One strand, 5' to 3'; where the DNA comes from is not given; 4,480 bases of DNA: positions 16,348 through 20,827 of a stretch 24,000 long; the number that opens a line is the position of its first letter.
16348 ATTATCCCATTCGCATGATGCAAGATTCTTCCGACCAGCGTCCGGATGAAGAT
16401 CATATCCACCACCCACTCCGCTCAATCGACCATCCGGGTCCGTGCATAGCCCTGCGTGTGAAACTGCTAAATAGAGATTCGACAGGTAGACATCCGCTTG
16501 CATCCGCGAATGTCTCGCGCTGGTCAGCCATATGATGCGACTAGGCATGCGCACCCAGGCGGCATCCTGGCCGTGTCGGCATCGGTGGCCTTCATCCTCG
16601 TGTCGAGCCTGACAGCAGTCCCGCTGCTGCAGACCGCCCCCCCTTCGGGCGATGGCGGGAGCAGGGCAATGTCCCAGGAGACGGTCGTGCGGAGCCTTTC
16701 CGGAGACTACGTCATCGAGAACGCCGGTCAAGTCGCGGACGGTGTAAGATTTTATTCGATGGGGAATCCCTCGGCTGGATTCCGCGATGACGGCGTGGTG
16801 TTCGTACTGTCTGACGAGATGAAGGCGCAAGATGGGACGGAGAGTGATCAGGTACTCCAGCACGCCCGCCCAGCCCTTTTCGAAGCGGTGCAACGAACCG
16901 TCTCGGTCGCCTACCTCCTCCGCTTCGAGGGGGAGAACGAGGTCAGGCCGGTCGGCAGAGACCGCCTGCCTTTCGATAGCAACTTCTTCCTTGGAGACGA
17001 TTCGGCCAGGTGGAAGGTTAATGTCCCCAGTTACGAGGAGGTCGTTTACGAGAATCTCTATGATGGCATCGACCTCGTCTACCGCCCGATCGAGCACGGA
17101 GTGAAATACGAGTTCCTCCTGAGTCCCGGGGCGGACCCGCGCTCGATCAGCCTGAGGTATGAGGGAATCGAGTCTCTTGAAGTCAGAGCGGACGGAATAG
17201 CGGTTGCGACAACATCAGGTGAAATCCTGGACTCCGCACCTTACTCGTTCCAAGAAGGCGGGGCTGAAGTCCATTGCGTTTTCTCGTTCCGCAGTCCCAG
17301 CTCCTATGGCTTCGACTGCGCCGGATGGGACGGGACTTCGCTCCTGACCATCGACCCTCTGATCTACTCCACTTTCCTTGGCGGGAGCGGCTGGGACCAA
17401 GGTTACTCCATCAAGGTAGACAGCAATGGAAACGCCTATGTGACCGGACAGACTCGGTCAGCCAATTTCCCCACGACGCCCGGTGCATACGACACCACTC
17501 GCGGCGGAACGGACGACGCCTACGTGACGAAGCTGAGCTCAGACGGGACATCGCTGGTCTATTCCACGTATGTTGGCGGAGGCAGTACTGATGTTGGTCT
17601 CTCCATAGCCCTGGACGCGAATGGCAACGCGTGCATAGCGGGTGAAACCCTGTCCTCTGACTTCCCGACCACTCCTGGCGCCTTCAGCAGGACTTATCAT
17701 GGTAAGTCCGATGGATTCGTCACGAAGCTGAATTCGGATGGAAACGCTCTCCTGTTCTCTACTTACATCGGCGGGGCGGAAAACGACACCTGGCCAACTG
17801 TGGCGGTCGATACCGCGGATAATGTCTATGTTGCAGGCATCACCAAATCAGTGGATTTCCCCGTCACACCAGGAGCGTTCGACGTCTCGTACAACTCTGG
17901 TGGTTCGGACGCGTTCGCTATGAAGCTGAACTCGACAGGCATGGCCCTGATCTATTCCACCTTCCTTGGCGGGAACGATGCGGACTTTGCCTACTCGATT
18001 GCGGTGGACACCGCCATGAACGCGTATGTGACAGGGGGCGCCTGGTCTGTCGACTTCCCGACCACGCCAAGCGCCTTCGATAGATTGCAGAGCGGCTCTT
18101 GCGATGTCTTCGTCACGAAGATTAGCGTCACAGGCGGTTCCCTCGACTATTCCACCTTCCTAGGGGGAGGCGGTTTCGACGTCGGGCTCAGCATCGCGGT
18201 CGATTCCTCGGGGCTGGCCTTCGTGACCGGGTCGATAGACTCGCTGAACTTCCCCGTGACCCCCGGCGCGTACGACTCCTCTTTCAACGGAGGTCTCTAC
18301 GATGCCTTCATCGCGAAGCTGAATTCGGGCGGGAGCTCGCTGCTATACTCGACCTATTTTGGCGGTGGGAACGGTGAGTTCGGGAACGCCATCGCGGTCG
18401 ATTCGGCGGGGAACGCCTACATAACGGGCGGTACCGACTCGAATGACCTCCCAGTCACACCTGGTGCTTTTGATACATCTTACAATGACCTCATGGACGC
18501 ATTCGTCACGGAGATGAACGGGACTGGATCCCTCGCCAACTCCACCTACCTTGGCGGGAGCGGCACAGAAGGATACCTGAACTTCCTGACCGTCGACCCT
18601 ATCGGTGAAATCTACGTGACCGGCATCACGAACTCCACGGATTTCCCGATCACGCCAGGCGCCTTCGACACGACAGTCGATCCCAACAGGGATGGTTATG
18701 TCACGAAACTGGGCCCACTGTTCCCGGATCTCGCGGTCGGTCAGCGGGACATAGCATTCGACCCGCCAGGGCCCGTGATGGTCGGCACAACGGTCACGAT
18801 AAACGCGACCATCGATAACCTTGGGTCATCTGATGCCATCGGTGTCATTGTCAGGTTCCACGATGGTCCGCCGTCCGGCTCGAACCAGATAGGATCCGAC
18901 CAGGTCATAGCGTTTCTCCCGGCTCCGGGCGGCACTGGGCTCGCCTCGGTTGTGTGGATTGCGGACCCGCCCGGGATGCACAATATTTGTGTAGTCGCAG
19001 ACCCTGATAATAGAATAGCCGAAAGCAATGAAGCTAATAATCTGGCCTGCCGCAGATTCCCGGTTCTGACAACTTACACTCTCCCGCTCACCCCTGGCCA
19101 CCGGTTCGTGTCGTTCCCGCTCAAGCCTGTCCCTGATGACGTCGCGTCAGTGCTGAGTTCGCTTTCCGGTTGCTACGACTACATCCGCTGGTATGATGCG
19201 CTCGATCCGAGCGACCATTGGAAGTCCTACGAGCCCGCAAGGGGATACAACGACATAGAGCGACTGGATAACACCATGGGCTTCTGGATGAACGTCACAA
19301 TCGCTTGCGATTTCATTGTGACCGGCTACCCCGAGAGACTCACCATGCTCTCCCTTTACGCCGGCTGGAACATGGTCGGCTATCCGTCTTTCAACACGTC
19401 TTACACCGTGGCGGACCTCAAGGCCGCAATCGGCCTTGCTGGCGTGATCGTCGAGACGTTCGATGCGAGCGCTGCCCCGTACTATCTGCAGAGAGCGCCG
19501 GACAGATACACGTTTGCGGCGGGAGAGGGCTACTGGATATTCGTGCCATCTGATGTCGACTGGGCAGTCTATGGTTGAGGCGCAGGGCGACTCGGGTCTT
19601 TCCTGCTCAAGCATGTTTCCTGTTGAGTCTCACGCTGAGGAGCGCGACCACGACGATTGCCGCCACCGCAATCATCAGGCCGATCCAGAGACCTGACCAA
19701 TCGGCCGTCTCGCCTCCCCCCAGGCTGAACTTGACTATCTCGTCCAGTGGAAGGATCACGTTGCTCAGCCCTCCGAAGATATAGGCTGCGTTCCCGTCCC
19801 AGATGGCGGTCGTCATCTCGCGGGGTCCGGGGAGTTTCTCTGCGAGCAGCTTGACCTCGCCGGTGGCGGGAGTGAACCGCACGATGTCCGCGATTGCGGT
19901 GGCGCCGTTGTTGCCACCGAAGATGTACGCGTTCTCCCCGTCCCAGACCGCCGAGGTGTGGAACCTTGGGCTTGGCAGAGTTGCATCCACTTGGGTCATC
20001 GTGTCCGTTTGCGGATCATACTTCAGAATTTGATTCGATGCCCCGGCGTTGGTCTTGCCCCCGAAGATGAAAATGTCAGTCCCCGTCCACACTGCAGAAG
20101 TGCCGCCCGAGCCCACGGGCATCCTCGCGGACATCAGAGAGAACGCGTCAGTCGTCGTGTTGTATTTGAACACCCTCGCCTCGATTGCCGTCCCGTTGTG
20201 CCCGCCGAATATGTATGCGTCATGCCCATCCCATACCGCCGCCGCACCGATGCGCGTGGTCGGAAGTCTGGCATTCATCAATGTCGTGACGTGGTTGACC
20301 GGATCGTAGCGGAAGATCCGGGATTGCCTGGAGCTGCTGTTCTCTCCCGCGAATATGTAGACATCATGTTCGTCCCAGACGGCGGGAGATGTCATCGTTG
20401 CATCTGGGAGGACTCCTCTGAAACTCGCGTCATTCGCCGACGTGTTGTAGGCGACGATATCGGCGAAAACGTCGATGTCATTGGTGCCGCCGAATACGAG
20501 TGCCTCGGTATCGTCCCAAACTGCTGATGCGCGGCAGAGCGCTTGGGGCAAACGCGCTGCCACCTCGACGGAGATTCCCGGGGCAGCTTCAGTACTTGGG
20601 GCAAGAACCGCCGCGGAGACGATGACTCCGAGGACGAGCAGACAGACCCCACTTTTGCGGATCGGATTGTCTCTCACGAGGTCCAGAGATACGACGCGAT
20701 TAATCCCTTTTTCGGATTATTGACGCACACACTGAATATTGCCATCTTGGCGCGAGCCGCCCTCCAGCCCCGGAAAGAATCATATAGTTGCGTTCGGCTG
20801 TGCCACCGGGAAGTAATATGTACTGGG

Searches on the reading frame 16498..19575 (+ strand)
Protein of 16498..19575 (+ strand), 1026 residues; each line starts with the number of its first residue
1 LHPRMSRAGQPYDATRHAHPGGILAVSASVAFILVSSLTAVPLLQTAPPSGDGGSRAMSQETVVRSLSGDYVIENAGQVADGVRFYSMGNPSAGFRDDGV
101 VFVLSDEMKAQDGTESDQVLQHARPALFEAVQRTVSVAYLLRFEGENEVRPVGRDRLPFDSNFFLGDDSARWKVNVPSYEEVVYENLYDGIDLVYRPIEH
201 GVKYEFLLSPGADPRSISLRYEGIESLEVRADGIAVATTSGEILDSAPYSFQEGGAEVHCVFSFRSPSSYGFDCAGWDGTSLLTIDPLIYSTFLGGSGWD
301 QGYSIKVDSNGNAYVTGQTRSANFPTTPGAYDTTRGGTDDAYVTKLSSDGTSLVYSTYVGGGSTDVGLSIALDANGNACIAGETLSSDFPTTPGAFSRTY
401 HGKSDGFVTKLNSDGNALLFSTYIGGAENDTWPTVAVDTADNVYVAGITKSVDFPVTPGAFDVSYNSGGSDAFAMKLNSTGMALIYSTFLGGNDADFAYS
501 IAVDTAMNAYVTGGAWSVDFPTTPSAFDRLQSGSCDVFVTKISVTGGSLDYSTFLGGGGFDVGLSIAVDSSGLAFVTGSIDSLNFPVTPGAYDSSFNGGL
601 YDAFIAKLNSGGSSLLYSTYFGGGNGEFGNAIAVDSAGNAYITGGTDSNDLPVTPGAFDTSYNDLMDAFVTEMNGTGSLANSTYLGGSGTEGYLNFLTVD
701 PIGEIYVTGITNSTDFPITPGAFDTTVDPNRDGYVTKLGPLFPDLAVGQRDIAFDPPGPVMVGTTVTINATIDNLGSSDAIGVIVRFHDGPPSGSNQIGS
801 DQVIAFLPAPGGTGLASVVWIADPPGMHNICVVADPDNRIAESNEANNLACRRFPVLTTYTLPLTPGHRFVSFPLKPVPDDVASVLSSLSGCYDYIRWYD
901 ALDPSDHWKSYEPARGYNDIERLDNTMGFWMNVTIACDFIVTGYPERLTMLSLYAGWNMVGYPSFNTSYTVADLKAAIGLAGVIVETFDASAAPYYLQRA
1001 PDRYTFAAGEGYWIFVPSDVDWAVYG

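Call 53: search_protein_families(library=pfam, proteins=[window:16498-19575:+], max_evalue=0.001)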
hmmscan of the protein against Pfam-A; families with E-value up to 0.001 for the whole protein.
window:16498-19575:+ (1026 aa): 3 families
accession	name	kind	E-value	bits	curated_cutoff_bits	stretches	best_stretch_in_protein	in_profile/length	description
PF25778.1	DUF7948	-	3.5e-44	151.8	27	1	73-288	2-214/214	Domain of unknown function (DUF7948)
PF06739.17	SBBP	-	1.5e-38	130.9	20.5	5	617-652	2-38/38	Beta-propeller repeat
PF07705.17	CARDB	-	5.6e-12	46.2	22.7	1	743-849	2-98/101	CARDB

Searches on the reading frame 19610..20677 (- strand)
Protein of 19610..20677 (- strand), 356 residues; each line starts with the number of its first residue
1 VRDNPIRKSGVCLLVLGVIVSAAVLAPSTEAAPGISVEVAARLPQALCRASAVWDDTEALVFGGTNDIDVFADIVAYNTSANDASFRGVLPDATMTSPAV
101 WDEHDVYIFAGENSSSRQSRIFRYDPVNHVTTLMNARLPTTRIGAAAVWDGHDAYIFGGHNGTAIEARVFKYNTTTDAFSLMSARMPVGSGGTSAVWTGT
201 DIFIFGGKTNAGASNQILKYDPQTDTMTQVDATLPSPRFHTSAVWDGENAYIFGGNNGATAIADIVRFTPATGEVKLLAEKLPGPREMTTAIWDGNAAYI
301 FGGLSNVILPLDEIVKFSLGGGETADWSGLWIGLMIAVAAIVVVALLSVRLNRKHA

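Call 53: search_protein_families(library=pfam, proteins=[window:19610-20677:-], max_evalue=0.001)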
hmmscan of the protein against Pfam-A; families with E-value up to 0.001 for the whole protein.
window:19610-20677:- (356 aa): 9 families
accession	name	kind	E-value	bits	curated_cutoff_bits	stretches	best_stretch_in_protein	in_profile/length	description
PF24681.1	Kelch_KLHDC2_KLHL20_DRC7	-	3.7e-36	124.9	50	2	145-319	2-186/221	KLHDC2/KLHL20/DRC7 Kelch-repeats domain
PF13415.12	Kelch_3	-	5e-24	84.3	22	2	201-238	2-40/48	Galactose oxidase, central domain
PF13964.12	Kelch_6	-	2.4e-22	78.5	25.3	1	191-238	4-50/50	Kelch motif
PF01344.31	Kelch_1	-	1.4e-19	69.7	20.1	1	142-181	2-41/46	Kelch motif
PF13418.12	Kelch_4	-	1.7e-19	69.9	21.6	1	200-236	13-49/49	Galactose oxidase, central domain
PF24981.1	Beta-prop_ATRN-LZTR1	-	3.9e-19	69.4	50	1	106-305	1-221/289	Attractin/LZTR1 beta-propeller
PF24996.1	NANM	-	4.3e-15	55.8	45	2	100-163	60-128/350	N-acetylneuraminate epimerase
PF13854.13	Kelch_HCF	-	4.4e-07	29.9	113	1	136-256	12-140/345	Host cell factor, Kelch-repeats domain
PF25210.1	Kelch_FKB95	-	6.9e-06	26.3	70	0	138-257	29-151/268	FKB95, Kelch-repeats domain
